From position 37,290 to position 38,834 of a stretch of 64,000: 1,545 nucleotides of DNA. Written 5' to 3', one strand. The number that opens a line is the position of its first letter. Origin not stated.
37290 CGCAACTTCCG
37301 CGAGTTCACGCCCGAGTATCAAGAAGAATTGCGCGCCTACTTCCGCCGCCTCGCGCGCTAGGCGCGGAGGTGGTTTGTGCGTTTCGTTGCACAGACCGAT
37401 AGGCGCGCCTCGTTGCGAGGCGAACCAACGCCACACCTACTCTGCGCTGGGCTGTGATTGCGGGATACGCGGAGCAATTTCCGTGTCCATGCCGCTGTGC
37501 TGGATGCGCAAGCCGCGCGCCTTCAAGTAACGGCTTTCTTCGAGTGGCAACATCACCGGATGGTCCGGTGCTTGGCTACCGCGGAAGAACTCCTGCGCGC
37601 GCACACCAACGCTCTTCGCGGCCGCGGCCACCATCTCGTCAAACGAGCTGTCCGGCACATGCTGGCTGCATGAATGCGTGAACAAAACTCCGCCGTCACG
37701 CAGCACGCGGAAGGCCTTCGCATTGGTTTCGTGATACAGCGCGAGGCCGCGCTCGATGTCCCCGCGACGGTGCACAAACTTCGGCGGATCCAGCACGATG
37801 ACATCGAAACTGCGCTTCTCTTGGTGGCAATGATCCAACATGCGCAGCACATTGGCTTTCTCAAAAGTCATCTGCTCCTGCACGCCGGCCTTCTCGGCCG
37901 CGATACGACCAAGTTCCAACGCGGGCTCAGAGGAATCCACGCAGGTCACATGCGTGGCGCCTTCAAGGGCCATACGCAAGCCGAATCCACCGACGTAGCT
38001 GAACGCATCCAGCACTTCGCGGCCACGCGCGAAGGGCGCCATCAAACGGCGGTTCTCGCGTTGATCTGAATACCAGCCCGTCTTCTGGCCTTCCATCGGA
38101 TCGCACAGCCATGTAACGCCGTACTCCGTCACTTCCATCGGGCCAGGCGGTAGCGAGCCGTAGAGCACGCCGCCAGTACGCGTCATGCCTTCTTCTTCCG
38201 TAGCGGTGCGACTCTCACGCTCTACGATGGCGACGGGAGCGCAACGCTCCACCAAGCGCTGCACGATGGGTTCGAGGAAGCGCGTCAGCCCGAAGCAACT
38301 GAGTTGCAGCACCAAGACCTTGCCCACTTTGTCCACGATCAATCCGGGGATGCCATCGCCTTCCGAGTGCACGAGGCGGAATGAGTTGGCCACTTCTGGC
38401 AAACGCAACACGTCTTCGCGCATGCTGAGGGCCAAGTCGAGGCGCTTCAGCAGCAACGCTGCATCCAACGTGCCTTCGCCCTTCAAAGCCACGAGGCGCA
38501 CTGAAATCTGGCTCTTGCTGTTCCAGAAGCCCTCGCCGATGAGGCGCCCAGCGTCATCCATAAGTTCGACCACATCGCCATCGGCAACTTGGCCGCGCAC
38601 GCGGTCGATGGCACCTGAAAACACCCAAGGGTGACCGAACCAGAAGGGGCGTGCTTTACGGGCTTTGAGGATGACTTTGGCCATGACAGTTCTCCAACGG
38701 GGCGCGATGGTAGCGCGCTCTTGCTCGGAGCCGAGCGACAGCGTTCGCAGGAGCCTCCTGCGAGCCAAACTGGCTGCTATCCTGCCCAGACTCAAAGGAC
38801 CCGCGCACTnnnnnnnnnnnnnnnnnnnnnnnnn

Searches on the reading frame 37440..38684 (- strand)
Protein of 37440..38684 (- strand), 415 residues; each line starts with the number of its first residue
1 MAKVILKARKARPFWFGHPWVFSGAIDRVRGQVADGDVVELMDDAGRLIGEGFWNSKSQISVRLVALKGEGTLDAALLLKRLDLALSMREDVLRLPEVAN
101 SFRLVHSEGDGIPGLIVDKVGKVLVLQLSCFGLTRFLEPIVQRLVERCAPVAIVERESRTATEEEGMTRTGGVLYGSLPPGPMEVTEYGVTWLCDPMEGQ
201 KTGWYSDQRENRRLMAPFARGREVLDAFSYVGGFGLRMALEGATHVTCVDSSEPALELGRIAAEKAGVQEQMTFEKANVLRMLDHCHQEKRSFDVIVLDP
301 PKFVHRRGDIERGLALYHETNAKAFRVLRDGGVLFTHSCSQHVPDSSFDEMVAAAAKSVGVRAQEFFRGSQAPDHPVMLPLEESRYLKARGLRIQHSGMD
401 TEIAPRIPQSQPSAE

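Call 49: search_protein_families(library=ncbifam, proteins=[window:37440-38684:-], max_evalue=0.00001)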
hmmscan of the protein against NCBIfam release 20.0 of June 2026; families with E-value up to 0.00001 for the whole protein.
window:37440-38684:- (415 aa): 10 families
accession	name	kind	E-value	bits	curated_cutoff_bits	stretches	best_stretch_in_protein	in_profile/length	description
NF053718.1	23SC1962Mtase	equivalog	4e-81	272.7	575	1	4-390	2-378/383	23S rRNA (cytosine(1962)-C(5))-methyltransferase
NF046099.1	RSP_2647_MTase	equivalog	1.6e-80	270.9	600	1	9-393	9-390/391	RSP_2647 family RNA methyltransferase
NF011707.0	PRK15128.1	equivalog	3.2e-73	246.8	712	1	3-393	4-394/396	23S rRNA (cytosine(1962)-C(5))-methyltransferase RlmI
NF033380.1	Rlm_2499C5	equivalog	1.2e-66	225.2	650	1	16-392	16-388/391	23S rRNA (cytosine(2499)-C(5))-methyltransferase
NF008748.0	PRK11783.1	equivalog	1.5e-16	59.8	466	1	183-305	504-624/704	bifunctional 23S rRNA (guanine(2069)-N(7))-methyltransferase RlmK/23S rRNA (guanine(2445)-N(2))-methyltransferase RlmL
NF002910.0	PRK03522.2-3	equivalog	1.4e-07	30.8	558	1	219-302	233-318/383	23S rRNA (uracil(747)-C(5))-methyltransferase RlmC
TIGR00479.1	rumA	equivalog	1.4e-07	30.7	183.55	1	223-302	296-373/432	23S rRNA (uracil(1939)-C(5))-methyltransferase RlmD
NF043040.1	corrin_prot_MT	hypoth_equivalog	2e-06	27.4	180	1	211-297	31-115/216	corrinoid protein-associated methyltransferase CpaM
NF009639.0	PRK13168.1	equivalog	5e-06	25.6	458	1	220-302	300-380/446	23S rRNA (uracil(1939)-C(5))-methyltransferase RlmD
TIGR03534.1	RF_mod_PrmC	equivalog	6.5e-06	25.8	199.1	0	243-301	112-165/253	peptide chain release factor N(5)-glutamine methyltransferase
